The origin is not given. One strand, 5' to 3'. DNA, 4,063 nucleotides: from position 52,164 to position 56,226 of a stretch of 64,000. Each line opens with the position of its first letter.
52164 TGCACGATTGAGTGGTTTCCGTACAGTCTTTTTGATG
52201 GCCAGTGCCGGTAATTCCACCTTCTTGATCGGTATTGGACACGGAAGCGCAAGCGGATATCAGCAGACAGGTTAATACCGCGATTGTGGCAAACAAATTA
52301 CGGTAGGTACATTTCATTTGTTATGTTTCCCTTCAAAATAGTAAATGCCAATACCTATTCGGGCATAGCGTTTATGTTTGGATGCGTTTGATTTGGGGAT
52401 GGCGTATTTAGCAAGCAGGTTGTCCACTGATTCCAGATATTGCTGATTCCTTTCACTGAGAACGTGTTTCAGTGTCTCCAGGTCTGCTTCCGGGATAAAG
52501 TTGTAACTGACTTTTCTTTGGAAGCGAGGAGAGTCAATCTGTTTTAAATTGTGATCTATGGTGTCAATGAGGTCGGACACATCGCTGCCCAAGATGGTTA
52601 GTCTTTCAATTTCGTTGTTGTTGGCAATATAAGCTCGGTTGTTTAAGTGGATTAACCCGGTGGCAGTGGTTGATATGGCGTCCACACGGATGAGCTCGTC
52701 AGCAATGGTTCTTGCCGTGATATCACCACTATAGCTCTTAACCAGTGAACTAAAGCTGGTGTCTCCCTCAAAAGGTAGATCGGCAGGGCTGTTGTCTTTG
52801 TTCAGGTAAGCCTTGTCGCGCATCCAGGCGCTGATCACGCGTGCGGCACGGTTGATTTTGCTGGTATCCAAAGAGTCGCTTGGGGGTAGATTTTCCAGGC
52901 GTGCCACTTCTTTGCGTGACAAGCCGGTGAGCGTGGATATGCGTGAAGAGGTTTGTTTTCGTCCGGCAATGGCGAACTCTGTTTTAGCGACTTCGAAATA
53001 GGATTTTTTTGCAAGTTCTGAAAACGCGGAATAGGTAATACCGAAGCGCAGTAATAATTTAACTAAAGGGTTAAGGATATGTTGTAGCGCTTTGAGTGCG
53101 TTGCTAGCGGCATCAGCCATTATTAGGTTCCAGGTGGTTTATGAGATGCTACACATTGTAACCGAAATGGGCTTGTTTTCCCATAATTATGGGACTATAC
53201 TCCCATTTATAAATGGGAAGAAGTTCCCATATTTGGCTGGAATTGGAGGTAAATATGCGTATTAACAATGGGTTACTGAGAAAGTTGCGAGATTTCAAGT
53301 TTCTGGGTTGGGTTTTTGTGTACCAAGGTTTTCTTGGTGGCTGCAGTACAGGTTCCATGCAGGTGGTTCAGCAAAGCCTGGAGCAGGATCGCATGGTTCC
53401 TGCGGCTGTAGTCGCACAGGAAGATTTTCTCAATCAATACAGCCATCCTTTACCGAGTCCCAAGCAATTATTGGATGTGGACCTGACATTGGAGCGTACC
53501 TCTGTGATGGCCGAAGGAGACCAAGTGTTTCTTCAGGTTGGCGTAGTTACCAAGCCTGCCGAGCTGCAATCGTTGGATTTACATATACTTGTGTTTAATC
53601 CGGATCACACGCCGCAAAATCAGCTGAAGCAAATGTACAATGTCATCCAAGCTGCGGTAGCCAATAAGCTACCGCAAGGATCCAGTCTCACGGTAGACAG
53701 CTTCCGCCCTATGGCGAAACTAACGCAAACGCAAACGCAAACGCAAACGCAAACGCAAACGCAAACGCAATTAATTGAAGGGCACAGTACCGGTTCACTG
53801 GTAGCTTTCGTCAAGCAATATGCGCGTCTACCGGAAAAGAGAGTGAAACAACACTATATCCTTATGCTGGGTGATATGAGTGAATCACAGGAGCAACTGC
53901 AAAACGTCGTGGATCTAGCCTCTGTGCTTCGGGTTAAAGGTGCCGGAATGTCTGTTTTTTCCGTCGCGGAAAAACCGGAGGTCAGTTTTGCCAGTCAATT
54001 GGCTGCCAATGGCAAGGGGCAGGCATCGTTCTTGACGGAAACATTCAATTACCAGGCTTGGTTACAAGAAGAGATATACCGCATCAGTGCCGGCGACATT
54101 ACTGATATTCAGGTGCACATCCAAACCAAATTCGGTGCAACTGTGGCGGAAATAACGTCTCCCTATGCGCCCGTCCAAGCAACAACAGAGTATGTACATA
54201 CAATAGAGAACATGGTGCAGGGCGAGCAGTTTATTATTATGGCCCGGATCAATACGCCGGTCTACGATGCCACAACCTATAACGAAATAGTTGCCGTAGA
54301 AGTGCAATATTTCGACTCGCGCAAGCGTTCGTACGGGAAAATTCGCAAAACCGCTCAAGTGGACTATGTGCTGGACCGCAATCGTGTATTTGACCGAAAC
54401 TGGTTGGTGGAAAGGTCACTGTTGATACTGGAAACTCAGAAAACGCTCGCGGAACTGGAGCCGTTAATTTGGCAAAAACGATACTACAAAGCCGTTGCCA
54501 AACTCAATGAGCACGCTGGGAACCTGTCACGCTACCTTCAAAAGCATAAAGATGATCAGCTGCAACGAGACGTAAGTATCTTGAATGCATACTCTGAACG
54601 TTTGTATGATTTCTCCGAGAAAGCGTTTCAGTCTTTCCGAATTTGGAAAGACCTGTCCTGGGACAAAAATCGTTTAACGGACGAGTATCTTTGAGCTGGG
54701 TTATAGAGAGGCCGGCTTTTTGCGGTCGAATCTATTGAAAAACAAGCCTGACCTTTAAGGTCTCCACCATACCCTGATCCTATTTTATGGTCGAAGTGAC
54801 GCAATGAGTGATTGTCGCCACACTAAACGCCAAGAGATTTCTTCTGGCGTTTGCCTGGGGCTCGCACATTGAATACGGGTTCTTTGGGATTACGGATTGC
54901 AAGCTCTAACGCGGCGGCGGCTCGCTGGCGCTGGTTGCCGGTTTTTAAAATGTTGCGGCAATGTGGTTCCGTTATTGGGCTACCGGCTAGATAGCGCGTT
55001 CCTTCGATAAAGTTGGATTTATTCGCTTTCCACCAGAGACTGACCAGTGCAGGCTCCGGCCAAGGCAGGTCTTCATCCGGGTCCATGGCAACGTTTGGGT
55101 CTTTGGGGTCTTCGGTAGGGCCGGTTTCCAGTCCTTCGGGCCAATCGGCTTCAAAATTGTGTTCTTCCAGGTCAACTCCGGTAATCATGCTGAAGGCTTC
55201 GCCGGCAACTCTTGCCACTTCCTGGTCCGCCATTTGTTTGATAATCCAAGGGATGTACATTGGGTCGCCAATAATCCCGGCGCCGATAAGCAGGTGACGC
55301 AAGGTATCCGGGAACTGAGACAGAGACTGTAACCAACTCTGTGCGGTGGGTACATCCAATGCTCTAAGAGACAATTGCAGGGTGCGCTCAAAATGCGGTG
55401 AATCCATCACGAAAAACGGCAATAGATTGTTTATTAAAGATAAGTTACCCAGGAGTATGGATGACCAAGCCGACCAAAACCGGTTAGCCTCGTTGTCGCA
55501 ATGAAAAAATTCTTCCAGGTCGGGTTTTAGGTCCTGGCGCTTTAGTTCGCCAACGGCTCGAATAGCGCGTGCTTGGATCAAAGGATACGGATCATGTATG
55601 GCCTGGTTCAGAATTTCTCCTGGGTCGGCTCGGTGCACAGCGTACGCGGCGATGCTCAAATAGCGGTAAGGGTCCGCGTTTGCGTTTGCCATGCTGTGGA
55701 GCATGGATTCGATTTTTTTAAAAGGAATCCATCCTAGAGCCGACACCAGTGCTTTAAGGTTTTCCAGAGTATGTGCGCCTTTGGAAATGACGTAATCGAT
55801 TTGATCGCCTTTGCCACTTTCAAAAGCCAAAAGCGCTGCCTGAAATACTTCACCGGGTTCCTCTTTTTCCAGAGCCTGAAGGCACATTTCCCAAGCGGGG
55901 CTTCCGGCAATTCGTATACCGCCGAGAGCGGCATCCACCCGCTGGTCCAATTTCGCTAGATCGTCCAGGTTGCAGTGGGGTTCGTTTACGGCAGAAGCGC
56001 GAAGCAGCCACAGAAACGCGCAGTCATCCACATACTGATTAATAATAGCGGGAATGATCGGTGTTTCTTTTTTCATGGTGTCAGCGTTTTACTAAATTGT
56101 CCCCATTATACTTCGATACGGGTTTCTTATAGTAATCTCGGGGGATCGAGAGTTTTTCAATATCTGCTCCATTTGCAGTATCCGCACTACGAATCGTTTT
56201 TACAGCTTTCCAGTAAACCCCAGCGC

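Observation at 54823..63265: Orphan vgrG island of the vgrG1b type carrying extra cargo genes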

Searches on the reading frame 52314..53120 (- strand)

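Call 3: search_protein_families(library=pfam, proteins=[window:52314-53120:-], max_evalue=0.01)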
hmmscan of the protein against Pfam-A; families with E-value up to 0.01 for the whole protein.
window:52314-53120:- (268 aa): 1 family
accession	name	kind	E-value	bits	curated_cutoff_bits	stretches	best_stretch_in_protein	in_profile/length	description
PF20112.4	DUF6502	-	2.8e-63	213.7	27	1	11-265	7-264/268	Family of unknown function (DUF6502)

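Call 4: search_protein_families(library=ncbifam, proteins=[window:52314-53120:-], max_evalue=0.01)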
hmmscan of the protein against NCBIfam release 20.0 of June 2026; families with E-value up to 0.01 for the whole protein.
window:52314-53120:- (268 aa): 0 families

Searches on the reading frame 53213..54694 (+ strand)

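Call 3: search_protein_families(library=pfam, proteins=[window:53213-54694:+], max_evalue=0.01)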
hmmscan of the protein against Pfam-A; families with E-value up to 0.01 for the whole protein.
window:53213-54694:+ (493 aa): 1 family
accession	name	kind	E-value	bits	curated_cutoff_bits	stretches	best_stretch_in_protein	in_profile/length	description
PF21402.2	NLRX1_C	-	0.00039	20.6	27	1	209-242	22-55/62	NLR family member X1, C-terminal domain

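Call 4: search_protein_families(library=ncbifam, proteins=[window:53213-54694:+], max_evalue=0.01)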
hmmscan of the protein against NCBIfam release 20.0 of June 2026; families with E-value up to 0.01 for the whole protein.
window:53213-54694:+ (493 aa): 0 families

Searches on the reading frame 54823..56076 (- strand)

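Call 3: search_protein_families(library=pfam, proteins=[window:54823-56076:-], max_evalue=0.01)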
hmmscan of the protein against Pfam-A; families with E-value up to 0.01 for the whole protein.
window:54823-56076:- (417 aa): 1 family
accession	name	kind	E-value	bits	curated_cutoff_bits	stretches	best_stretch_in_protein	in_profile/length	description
PF13646.12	HEAT_2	-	1.1e-08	35.7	27.7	1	156-226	5-75/88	HEAT repeats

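Call 4: search_protein_families(library=ncbifam, proteins=[window:54823-56076:-], max_evalue=0.01)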
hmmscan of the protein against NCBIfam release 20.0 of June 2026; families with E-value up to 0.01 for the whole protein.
window:54823-56076:- (417 aa): 1 family
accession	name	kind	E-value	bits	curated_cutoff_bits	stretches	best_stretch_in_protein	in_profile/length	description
TIGR02270.1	TIGR02270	subfamily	1e-112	377.2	206.8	1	8-413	2-409/410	TIGR02270 family protein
